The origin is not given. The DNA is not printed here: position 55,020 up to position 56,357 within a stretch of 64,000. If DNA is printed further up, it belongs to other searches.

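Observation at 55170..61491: Orphan ortAB (2-amino-4-ketopentanoate thiolase) + gdh module inserted inside a TRAP transporter operon, without the rest of the ornithine fermentation pathway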

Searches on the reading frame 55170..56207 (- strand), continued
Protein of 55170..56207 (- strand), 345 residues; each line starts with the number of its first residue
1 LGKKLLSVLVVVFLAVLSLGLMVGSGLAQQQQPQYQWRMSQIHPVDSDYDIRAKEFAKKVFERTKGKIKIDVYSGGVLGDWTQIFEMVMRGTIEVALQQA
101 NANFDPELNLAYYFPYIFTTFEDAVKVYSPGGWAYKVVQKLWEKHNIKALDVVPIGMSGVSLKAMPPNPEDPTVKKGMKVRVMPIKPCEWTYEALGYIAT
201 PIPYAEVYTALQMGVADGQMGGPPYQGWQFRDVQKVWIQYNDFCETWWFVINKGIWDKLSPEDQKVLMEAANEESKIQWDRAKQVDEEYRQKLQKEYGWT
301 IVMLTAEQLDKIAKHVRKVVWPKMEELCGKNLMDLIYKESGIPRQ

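Call 37: find_encoding_contigs(protein=P0150, flank=9000, max_places=1)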
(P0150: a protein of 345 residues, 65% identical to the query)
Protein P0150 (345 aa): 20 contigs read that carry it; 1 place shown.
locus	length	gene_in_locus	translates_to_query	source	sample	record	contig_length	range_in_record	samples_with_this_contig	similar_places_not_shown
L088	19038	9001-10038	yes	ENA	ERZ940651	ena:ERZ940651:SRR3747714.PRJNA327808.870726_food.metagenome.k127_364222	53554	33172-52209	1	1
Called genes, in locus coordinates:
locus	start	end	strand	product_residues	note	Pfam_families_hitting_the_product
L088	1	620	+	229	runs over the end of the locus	PF01895:PhoU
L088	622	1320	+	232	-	PF00072:Response_reg, PF23198:PDE8A_N (weak), PF00486:Trans_reg_C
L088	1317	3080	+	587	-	PF00672:HAMP (faint), PF13188:PAS_8 (weak), PF00512:HisKA, PF02518:HATPase_c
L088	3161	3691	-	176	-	PF07155:ECF-ribofla_trS, PF12822:ECF_trnsprt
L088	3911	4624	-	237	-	PF01177:Asp_Glu_race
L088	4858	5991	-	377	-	PF00149:Metallophos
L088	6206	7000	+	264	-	PF01022:HTH_5, PF01047:MarR (weak), PF08279:HTH_11 (weak), PF09339:HTH_IclR, PF12802:MarR_2 (faint), PF13412:HTH_24 (weak), PF01614:IclR_C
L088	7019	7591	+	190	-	PF04290:DctQ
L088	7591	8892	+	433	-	PF06808:DctM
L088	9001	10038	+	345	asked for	PF03480:DctP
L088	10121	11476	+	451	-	PF00202:Aminotran_3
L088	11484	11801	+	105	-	PF22010:OrtA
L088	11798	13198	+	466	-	PF00291:PALP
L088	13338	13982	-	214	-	PF19700:DUF6198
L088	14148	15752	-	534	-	PF01019:G_glu_transpept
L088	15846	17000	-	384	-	PF07907:YibE_F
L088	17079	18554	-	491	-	PF00245:Alk_phosphatase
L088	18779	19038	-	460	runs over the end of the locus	PF03417:AAT (weak)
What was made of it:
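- dctQMP-AT3-ortAB in Aminobacterium (call 37);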

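Call 39: search_protein_families(library=ncbifam, proteins=[L087:10147-11511:+, L088:10121-11476:+, L087:2865-4052:+, L087:4049-4993:+, L088:6206-7000:+], max_evalue=1e-10)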
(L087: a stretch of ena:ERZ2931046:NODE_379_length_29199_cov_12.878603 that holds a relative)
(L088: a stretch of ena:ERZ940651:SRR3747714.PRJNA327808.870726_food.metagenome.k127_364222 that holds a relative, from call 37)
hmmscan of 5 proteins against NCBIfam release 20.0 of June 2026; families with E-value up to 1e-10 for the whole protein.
L087:10147-11511:+ (454 aa): 69 families (the best 25 are shown)
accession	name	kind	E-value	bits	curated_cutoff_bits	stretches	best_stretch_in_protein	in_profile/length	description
NF006228.0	PRK08360.1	equivalog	1.2e-195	650.4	608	1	11-454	3-443/443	aspartate aminotransferase family protein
NF006368.0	PRK08593.1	equivalog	8.1e-172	571.8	570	1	10-448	5-442/448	aspartate aminotransferase family protein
NF004426.0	PRK05769.1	equivalog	1.9e-140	468.5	552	1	11-436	17-438/441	acetyl ornithine aminotransferase family protein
NF005993.0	PRK08117.1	subfamily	2.7e-129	431.6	574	1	13-437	7-429/433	aspartate aminotransferase family protein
NF045634.1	LeuMetRace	equivalog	1.1e-128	429.7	800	1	14-441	6-430/432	leucine/methionine racemase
NF004171.0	PRK05639.1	equivalog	2.6e-127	425.4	639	1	10-444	14-450/457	alanine/serine racemase family protein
NF005376.0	PRK06918.1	equivalog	9.9e-121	403.3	676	1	33-437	38-443/451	4-aminobutyrate--2-oxoglutarate transaminase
TIGR00700.1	GABAtrnsam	equivalog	1.9e-109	366.1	506.65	1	32-436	16-419/420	4-aminobutyrate--2-oxoglutarate transaminase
NF004714.0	PRK06058.1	subfamily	1.7e-99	333.5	639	1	25-437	36-446/447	4-aminobutyrate--2-oxoglutarate transaminase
NF005692.0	PRK07495.1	equivalog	2.7e-97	326.1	724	1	35-437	26-421/425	4-aminobutyrate--2-oxoglutarate transaminase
NF005985.0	PRK08088.1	equivalog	1.3e-94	317.3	713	1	31-437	23-423/426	4-aminobutyrate--2-oxoglutarate transaminase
NF049939.1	HyAminethphonNHLyPbfA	equivalog_domain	4.2e-94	315.5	525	1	34-436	46-440/442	(R)-1-hydroxy-2-aminoethylphosphonate ammonia-lyase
NF004718.0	PRK06062.1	subfamily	3.5e-92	309.3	472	1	21-436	28-447/454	hypothetical protein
NF002874.0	PRK03244.1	equivalog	1.2e-89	300.9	457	1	32-435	26-392/399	acetylornithine transaminase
NF005393.0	PRK06938.1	subfamily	2.2e-89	300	671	1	31-436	49-463/469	diaminobutyrate--2-oxoglutarate transaminase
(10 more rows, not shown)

L088:10121-11476:+ (451 aa): 69 families (the best 25 are shown)
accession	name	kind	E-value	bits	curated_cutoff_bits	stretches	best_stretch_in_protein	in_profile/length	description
NF006228.0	PRK08360.1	equivalog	6.4e-227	753.4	608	1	7-451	2-443/443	aspartate aminotransferase family protein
NF006368.0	PRK08593.1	equivalog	1.2e-176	587.8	570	1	10-451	8-448/448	aspartate aminotransferase family protein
NF004426.0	PRK05769.1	equivalog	2.6e-143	478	552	1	5-435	14-440/441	acetyl ornithine aminotransferase family protein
NF045634.1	LeuMetRace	equivalog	5.9e-135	450.3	800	1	10-439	5-431/432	leucine/methionine racemase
NF005993.0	PRK08117.1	subfamily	2.3e-131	438.4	574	1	11-436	8-431/433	aspartate aminotransferase family protein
NF004171.0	PRK05639.1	equivalog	1.1e-120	403.6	639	1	6-442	13-451/457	alanine/serine racemase family protein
NF005376.0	PRK06918.1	equivalog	2.5e-120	401.9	676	1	29-434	37-443/451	4-aminobutyrate--2-oxoglutarate transaminase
TIGR00700.1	GABAtrnsam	equivalog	3.5e-108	361.9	506.65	1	29-431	16-417/420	4-aminobutyrate--2-oxoglutarate transaminase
NF004718.0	PRK06062.1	subfamily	4.4e-99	332.1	472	1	19-436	29-450/454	hypothetical protein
NF049939.1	HyAminethphonNHLyPbfA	equivalog_domain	4.1e-98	328.7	525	1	31-434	46-441/442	(R)-1-hydroxy-2-aminoethylphosphonate ammonia-lyase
NF004714.0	PRK06058.1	subfamily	2.5e-97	326.3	639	1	6-434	21-446/447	4-aminobutyrate--2-oxoglutarate transaminase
NF005683.0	PRK07481.1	subfamily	2.6e-95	320.1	575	1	17-436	17-451/453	hypothetical protein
TIGR00707.1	argD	subfamily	2.3e-93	313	410.05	1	29-432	10-380/381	acetylornithine/succinylornithine family transaminase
NF005692.0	PRK07495.1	equivalog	3e-93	312.8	724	1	31-434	25-421/425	4-aminobutyrate--2-oxoglutarate transaminase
NF002874.0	PRK03244.1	equivalog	6.2e-93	311.7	457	1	29-435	26-395/399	acetylornithine transaminase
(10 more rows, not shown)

L087:2865-4052:+ (395 aa): 11 families
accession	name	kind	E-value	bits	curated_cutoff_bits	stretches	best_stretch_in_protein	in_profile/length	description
TIGR01825.1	gly_Cac_T_rel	subfamily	4.6e-167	555.5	535.4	1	8-394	1-385/385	BioF/Kbl family PLP-dependent acyltransferase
NF005394.0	PRK06939.1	equivalog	9.7e-150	498.7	460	1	6-394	7-397/397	glycine C-acetyltransferase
TIGR00858.1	bioF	equivalog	7.4e-125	416.5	426.45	1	24-384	5-364/365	8-amino-7-oxononanoate synthase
TIGR01822.1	2am3keto_CoA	equivalog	5.9e-117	390.9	493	1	6-394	3-393/393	glycine C-acetyltransferase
NF047600.1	SerpalmtaseCFB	equivalog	2.9e-107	358.8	640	1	12-392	15-393/395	serine palmitoyltransferase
NF047599.1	SerpalmtaseBetaP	equivalog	1.9e-91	306.7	500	1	22-392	27-394/394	serine palmitoyltransferase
TIGR01821.1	5aminolev_synth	equivalog_domain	7.6e-82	275.3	338.55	1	7-392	6-398/402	5-aminolevulinate synthase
NF047603.1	SerpalmtaseAlphaP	equivalog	3.6e-72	243.2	670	1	27-394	34-399/399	serine palmitoyltransferase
NF005526.0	PRK07179.1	equivalog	5.1e-54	183.4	428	1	40-382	54-390/407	alpha-hydroxyketone-type quorum-sensing autoinducer synthase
NF005697.0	PRK07505.1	subfamily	2.1e-49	168.2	342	1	11-387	20-398/405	hypothetical protein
NF004608.1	PRK05937.1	equivalog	4.6e-28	98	399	1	45-358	7-320/366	8-amino-7-oxononanoate synthase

L087:4049-4993:+ (314 aa): 2 families
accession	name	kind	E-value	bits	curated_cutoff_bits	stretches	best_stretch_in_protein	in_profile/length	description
NF043036.1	ErythonDh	equivalog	4.6e-24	85.2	325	1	49-303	57-313/321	D-erythronate dehydrogenase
TIGR01179.1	galE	equivalog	6.6e-11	41.6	262.3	0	4-166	2-171/332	UDP-glucose 4-epimerase GalE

L088:6206-7000:+ (264 aa): 8 families
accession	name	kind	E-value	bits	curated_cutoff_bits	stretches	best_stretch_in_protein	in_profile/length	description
NF011671.1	PRK15090.1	equivalog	3.4e-52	177.2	275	1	1-257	1-255/256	DNA-binding transcriptional regulator KdgR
NF045644.1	TransRegBhcR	equivalog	2.5e-48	164.7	350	1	4-247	16-257/267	HTH-type transcriptional regulator BhcR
TIGR02431.1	pcaR_pcaU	subfamily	8.7e-48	162.8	284.75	1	11-243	6-237/248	beta-ketoadipate pathway transcriptional regulators, PcaR/PcaU/PobR family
NF008601.2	PRK11569.1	equivalog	1.1e-31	110.1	380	1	4-233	20-252/276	glyoxylate bypass operon transcriptional repressor IclR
NF007548.0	PRK10163.1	equivalog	4.4e-30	104.7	406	1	16-251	27-261/271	HTH-type transcriptional repressor AllR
NF007339.0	PRK09834.1-1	equivalog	1.3e-18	67.3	299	1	4-247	14-258/271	DNA-binding transcriptional regulator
NF007342.0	PRK09834.1-4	equivalog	3.6e-18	65.5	251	1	9-247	10-245/263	DNA-binding transcriptional regulator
NF007341.0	PRK09834.1-3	equivalog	3.9e-13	49.1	269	1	13-247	10-251/274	DNA-binding transcriptional regulator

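Call 40: search_solved_structures(query=L087:10147-11511:+, max_evalue=1e-30)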
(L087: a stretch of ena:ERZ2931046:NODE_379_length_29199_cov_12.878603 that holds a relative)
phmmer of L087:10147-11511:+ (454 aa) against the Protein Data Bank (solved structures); distinct sequences matched with E-value up to 1e-30: 154 (the best 60 are shown).
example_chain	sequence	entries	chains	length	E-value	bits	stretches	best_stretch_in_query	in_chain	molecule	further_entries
4ysn_A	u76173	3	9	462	7.2e-136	456.7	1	8-443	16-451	Putative 4-aminobutyrate aminotransferase | Isoleucine 2-epimerase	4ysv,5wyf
5ll2_A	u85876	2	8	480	7.8e-136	456.5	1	8-443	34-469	Isoleucine 2-epimerase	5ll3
5wya_A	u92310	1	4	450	7.9e-136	456.5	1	9-443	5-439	Isoleucine 2-epimerase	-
9wrf_A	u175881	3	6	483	1.6e-122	412.7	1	4-454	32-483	Broad substrate specificity amino-acid racemase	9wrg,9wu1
9wqz_A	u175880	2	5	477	1.8e-120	405.9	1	10-444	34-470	Alanine/serine racemase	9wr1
7vno_A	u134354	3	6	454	5.6e-101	341.6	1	14-435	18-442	454aa long hypothetical 4-aminobutyrate aminotransferase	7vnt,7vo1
6gio_D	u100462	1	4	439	7.8e-84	285.1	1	12-447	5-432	Amino acid amide racemase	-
1szs_A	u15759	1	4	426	7.4e-82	278.6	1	25-437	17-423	4-aminobutyrate aminotransferase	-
1sf2_A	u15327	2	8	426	7.6e-82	278.6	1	25-437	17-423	4-aminobutyrate aminotransferase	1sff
1szk_A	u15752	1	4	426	1.4e-81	277.7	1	25-437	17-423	4-aminobutyrate aminotransferase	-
1szu_A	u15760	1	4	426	2.8e-81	276.7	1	25-437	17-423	4-aminobutyrate aminotransferase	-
2eo5_A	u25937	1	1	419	7.5e-81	275.3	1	14-433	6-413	419aa long hypothetical aminotransferase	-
5m46_A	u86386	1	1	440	3.2e-79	269.9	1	17-454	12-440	Aminotransferase class-III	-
5m49_A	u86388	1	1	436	3.4e-79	269.9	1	18-454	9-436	Aminotransferase class-III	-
5m4d_A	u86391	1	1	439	6.4e-79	268.9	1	17-454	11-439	Aminotransferase class-III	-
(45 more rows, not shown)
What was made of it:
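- Closest known: Class-III-fold amino-acid racemases. Same: The first true aminotransferase scores 342 bits (call 40).
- They include alanine racemase and a class-III enzyme nearest to Ile 2-epimerase and Pyrococcus amino-acid racemases (calls 39, 40).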

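Call 41: find_encoding_contigs(protein=P0124, flank=9000, max_places=1)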
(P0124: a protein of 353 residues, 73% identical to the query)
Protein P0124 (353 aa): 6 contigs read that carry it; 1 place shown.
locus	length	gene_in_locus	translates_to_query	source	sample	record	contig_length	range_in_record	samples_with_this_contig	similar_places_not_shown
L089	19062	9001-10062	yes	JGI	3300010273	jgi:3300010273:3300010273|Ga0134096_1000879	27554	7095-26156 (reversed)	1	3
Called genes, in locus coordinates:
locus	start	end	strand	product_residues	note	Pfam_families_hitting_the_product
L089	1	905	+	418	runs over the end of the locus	PF00330:Aconitase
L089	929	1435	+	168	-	PF00694:Aconitase_C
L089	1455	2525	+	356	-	PF16868:NMT1_3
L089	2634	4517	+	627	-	PF06808:DctM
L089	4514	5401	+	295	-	PF13714:PEP_mutase, PF00463:ICL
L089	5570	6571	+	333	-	PF08461:WHD_RNase_R, PF12840:HTH_20 (faint), PF01995:NRD1_2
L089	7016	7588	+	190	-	PF04290:DctQ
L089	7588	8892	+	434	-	PF06808:DctM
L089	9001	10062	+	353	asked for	PF03480:DctP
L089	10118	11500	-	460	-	PF00202:Aminotran_3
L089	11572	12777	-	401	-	-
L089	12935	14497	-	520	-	PF07969:Amidohydro_3, PF01979:Amidohydro_1 (weak)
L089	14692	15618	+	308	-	PF13714:PEP_mutase, PF00463:ICL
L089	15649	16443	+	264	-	PF09339:HTH_IclR, PF01614:IclR_C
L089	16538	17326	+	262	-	PF01487:DHquinase_I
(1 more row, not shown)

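Call 42: find_encoding_contigs(protein=P0137, flank=9000, max_places=1)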
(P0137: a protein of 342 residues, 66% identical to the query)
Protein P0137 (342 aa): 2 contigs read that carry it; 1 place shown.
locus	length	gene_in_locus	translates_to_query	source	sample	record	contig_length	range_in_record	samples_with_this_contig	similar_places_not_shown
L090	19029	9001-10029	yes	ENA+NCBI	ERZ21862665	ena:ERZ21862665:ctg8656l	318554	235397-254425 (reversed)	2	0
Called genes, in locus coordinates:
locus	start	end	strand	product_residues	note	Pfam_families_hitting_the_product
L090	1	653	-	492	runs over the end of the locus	PF02347:GDC-P, PF00266:Aminotran_5 (weak), PF21478:GcvP2_C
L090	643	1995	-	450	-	PF02347:GDC-P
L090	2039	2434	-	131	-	PF01597:GCV_H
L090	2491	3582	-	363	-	PF01571:GCV_T, PF08669:GCV_T_C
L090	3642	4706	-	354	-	PF21948:LplA-B_cat, PF03099:BPL_LplA_LipB (faint), PF10437:Lip_prot_lig_C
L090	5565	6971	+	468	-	PF00291:PALP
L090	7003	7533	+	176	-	PF04290:DctQ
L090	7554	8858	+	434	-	PF06808:DctM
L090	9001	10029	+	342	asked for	PF03480:DctP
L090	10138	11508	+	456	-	PF00202:Aminotran_3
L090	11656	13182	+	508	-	PF03976:PPK2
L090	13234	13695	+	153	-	PF00583:Acetyltransf_1, PF13673:Acetyltransf_10, PF13508:Acetyltransf_7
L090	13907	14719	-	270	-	PF04072:LCM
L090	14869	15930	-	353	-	PF09223:ZinT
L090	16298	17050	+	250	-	-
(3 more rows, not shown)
